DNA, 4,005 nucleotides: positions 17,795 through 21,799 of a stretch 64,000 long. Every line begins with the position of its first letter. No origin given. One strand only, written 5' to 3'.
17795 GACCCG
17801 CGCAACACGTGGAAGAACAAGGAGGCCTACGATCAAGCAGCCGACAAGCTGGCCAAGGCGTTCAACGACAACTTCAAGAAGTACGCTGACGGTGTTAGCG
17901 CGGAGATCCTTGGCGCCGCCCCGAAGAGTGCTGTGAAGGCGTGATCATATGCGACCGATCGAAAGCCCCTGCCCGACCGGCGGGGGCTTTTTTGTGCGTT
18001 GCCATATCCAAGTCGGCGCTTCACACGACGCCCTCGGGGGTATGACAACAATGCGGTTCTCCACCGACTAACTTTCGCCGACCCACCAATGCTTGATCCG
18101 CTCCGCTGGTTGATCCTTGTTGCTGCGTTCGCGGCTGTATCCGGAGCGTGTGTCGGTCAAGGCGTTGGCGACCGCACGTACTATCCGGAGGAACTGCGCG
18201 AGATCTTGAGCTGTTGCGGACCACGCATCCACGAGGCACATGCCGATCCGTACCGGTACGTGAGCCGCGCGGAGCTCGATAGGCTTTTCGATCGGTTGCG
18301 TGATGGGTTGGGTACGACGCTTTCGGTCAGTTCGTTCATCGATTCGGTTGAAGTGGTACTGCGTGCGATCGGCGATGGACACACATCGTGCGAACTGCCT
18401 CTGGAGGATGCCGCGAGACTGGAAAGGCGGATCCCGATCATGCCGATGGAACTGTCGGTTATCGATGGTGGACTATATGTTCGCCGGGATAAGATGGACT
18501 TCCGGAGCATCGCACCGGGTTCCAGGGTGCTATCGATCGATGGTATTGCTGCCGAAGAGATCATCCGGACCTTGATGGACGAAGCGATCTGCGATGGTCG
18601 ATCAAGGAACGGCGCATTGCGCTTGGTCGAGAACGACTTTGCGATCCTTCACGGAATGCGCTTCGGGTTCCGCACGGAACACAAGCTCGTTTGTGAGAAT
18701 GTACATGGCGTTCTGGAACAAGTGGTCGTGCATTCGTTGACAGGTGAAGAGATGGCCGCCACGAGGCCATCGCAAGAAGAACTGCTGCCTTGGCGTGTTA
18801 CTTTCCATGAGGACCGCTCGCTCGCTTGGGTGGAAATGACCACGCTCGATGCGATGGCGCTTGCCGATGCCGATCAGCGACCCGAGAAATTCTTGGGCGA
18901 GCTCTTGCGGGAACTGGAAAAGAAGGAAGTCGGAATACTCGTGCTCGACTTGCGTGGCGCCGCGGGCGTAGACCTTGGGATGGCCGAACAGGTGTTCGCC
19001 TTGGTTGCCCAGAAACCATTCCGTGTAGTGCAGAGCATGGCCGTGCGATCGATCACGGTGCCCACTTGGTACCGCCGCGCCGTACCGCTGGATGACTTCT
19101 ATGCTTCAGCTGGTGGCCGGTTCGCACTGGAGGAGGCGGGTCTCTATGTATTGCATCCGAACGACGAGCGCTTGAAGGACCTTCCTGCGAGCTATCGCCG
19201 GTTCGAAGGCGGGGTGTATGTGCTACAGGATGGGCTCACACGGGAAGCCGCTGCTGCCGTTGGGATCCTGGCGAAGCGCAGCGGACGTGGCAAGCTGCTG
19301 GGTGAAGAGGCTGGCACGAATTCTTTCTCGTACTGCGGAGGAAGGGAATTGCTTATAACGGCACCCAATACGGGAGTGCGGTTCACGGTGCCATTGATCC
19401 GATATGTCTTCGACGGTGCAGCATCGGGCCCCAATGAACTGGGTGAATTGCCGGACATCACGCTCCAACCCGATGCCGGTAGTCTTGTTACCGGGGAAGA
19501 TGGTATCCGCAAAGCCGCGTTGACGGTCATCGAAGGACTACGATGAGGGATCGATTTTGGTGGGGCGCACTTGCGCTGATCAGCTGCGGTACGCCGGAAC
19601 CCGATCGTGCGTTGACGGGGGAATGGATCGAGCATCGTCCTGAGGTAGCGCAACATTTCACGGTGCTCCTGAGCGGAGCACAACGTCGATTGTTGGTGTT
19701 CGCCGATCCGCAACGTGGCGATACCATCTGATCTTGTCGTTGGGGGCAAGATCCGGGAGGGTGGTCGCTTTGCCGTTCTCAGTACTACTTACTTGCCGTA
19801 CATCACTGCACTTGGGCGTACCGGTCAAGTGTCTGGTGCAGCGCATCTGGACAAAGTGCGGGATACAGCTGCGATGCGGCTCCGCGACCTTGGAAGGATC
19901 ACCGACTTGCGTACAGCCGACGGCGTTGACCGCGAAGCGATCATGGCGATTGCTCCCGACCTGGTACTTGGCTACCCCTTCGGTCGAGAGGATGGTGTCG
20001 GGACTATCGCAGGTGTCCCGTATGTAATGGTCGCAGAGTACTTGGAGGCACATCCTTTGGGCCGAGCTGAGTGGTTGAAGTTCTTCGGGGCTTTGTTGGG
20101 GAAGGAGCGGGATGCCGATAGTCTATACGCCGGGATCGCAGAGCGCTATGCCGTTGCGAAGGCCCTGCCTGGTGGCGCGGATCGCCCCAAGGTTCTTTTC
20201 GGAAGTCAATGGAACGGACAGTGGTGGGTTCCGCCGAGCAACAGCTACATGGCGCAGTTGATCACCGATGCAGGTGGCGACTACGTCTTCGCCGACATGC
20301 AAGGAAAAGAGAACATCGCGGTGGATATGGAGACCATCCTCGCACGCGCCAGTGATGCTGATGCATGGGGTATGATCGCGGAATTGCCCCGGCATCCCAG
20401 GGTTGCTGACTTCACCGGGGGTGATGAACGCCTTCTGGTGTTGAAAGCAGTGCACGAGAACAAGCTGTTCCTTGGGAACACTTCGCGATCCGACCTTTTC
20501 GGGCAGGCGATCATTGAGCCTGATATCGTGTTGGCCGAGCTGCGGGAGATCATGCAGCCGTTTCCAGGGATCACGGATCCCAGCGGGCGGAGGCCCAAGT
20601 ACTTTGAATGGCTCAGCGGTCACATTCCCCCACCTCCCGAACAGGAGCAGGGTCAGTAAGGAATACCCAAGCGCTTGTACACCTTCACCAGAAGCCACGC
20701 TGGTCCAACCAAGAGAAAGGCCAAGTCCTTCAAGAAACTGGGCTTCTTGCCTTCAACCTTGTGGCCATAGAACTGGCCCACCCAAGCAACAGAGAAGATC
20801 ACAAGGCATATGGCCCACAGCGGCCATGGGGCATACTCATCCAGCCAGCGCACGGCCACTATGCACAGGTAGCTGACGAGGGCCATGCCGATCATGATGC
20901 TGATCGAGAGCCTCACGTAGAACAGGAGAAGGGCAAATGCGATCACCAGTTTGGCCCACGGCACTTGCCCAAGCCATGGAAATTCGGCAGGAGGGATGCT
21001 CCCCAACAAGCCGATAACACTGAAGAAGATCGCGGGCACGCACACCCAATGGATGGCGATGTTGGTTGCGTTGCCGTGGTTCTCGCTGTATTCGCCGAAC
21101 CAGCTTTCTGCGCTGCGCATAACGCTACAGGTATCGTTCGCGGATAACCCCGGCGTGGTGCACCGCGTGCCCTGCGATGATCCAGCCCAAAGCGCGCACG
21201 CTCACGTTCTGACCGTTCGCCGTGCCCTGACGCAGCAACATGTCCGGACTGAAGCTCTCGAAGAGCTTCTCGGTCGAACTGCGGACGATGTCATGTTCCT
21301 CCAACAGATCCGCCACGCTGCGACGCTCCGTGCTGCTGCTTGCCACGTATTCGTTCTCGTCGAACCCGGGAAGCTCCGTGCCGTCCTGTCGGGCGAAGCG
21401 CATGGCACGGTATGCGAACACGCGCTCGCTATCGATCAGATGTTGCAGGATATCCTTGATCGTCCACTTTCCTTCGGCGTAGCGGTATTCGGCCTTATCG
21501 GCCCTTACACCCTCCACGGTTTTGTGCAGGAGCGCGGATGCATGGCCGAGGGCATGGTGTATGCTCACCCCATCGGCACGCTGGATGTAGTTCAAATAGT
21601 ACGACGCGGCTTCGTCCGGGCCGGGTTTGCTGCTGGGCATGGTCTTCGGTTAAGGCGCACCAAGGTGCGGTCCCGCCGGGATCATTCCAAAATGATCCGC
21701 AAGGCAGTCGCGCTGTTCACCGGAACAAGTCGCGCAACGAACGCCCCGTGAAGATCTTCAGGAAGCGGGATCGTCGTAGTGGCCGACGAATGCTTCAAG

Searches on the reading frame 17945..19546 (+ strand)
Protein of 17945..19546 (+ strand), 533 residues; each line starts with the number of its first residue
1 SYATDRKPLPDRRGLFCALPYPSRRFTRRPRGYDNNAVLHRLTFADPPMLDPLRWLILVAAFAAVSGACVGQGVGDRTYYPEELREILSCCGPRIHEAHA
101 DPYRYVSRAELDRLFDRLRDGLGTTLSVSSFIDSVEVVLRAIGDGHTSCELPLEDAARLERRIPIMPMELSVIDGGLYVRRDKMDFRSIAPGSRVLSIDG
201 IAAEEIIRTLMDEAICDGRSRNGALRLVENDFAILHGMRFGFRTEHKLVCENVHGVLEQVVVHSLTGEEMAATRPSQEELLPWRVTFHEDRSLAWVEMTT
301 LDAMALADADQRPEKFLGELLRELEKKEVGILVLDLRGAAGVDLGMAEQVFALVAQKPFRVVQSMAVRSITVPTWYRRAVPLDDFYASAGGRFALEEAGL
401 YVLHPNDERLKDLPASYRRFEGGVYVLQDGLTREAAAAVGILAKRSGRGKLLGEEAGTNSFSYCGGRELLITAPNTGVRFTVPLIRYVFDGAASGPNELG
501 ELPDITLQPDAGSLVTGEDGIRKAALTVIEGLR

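Call 17: search_protein_families(library=pfam, max_evalue=0.01, proteins=[window:17945-19546:+])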
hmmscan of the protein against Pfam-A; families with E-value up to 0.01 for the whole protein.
window:17945-19546:+ (533 aa): 1 family
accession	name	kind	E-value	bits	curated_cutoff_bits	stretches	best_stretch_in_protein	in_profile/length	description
PF03572.23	Peptidase_S41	-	3.3e-07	30.5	24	1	312-505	13-163/165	Peptidase family S41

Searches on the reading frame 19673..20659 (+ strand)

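Call 17: search_protein_families(library=pfam, max_evalue=0.01, proteins=[window:19673-20659:+])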
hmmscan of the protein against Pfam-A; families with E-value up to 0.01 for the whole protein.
window:19673-20659:+ (328 aa): 1 family
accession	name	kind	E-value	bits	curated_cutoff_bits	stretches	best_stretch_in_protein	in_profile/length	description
PF01497.23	Peripla_BP_2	-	3.2e-19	69.7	27.5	1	34-267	2-230/235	Periplasmic binding protein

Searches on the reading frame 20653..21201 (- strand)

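Call 17: search_protein_families(library=pfam, max_evalue=0.01, proteins=[window:20653-21201:-])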
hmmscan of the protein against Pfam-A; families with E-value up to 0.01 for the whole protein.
window:20653-21201:- (182 aa): 1 family
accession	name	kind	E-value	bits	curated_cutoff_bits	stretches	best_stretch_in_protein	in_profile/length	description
PF06127.16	Mpo1-like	-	1e-16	61.2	24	1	28-177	1-94/95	2-hydroxy-palmitic acid dioxygenase Mpo1-like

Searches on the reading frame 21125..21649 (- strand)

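Call 17: search_protein_families(library=pfam, max_evalue=0.01, proteins=[window:21125-21649:-])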
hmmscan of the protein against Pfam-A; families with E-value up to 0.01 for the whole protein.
window:21125-21649:- (174 aa): 4 families
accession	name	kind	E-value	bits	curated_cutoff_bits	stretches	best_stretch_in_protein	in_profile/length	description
PF12867.12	DinB_2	-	2.1e-18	67.4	24.8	1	36-169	4-128/128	DinB superfamily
PF04978.18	MST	-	1.2e-09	39.3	27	1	30-167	2-138/149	Mycothiol-S-transferase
PF05163.17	DinB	-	0.00019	21.8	23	1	41-167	19-136/165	DinB family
PF11716.13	MDMPI_N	-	0.0093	17.1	24.2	0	56-152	23-122/140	Mycothiol maleylpyruvate isomerase N-terminal domain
